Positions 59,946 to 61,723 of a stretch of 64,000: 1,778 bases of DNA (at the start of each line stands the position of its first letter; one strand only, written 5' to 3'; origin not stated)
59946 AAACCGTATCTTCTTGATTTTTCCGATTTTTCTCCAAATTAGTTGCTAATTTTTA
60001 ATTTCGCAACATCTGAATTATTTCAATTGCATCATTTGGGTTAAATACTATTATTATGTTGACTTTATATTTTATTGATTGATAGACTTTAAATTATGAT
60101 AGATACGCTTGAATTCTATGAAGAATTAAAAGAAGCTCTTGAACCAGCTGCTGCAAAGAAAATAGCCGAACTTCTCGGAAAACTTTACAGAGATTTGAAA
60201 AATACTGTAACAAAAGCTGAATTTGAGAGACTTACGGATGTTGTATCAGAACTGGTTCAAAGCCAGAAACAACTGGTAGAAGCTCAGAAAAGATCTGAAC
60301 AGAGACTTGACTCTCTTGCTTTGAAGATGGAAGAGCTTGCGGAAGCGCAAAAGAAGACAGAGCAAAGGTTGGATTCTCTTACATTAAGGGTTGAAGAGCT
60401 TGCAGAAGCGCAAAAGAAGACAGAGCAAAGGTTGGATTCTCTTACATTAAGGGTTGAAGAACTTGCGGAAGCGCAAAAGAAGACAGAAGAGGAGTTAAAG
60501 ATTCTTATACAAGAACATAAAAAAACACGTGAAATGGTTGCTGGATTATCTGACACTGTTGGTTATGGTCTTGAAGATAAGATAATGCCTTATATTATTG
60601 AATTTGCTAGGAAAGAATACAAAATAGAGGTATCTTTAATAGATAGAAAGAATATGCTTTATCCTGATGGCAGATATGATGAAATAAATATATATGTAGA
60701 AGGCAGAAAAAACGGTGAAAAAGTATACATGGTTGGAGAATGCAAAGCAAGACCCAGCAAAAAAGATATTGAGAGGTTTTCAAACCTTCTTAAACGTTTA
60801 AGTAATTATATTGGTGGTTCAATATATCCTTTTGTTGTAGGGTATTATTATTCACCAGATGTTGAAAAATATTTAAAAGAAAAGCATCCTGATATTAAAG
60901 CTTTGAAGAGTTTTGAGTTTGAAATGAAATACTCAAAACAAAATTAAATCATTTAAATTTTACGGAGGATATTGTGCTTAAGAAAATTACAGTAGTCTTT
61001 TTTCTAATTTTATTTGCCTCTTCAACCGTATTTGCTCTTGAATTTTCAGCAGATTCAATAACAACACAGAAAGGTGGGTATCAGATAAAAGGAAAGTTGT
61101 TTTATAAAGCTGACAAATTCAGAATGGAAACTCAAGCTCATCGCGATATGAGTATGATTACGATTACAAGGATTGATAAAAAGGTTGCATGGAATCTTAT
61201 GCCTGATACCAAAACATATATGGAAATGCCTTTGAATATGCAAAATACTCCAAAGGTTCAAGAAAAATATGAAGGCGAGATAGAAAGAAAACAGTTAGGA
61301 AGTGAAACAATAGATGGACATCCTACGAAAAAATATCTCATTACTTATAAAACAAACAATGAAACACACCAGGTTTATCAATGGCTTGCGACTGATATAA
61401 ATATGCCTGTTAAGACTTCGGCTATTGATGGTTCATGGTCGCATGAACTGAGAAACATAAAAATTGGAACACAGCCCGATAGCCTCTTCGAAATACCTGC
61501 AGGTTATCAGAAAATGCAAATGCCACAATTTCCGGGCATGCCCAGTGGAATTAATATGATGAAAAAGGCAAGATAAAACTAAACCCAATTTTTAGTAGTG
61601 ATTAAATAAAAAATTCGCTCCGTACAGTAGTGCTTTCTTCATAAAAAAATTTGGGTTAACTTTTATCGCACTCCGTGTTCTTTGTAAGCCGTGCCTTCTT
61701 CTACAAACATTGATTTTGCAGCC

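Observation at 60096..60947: Stand-alone coiled-coil protein with PD-(D/E)XK-like domain and a nearly perfect 63-bp tandem repeat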

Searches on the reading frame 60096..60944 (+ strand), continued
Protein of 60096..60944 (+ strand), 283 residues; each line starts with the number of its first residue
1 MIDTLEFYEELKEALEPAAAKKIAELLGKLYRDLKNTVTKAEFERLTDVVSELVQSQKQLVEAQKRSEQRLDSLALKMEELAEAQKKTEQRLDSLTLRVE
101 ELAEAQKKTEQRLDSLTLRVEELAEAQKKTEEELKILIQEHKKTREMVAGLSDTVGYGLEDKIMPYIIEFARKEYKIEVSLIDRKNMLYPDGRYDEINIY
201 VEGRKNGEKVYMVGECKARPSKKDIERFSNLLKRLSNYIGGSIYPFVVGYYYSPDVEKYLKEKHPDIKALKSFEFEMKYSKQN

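Call 87: list_cluster_members(proteins=[P0001, P0002])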
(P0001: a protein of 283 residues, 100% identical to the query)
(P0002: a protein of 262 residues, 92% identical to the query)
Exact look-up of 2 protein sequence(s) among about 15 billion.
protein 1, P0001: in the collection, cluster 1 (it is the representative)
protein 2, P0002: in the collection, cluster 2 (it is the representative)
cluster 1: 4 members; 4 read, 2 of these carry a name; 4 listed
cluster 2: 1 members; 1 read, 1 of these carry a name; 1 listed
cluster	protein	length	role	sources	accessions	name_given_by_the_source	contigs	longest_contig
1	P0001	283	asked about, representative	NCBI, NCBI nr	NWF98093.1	MAG: hypothetical protein HXY52_04065 [Nitrospirae bacterium] | hypothetical protein [Nitrospirota bacterium]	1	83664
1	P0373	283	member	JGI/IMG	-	DNA repair exonuclease SbcCD ATPase subunit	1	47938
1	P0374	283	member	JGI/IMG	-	-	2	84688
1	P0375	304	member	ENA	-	-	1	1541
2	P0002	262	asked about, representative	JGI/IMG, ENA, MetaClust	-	\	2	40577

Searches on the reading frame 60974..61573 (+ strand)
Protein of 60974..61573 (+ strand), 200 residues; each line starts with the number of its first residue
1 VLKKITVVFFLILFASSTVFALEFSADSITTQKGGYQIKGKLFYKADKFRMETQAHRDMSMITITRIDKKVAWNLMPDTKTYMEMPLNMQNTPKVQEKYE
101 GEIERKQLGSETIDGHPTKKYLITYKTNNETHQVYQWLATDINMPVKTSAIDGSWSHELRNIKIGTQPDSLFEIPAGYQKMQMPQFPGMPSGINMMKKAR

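Call 69: find_related_loci(query=window:60974-61573:+, collection=metagenome_contigs, flank=4000)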
Query window:60974-61573:+ (200 aa) in metagenome_contigs; peptide patterns used: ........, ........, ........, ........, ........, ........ (x = any residue, [..] = any of these).
192 stretches matched a pattern; 26 encode a relative of the query (tblastn E <= 1e-3); 26 distinct loci.
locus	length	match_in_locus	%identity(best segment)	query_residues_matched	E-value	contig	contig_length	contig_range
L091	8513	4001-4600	83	1-200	5e-117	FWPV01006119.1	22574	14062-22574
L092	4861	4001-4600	69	1-197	2e-97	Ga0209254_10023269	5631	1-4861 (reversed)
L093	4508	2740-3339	68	1-197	5e-96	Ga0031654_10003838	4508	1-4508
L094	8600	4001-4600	66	1-197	2e-93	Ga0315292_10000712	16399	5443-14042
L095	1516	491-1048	68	1-186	5e-96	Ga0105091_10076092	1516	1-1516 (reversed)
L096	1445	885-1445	67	1-187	1e-95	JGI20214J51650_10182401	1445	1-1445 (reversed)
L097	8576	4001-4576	65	1-197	2e-86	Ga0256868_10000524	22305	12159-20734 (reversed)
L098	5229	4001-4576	65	1-197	2e-86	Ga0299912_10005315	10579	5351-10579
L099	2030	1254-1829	60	1-197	4e-89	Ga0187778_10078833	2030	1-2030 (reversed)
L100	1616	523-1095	63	1-194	5e-89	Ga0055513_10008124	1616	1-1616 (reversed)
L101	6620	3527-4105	64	1-198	3e-84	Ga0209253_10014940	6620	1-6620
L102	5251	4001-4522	65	16-194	2e-79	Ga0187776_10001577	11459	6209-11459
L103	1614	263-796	63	1-180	2e-83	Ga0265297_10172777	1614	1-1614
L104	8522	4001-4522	64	16-194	3e-79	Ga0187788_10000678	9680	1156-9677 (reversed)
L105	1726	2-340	73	76-188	2e-59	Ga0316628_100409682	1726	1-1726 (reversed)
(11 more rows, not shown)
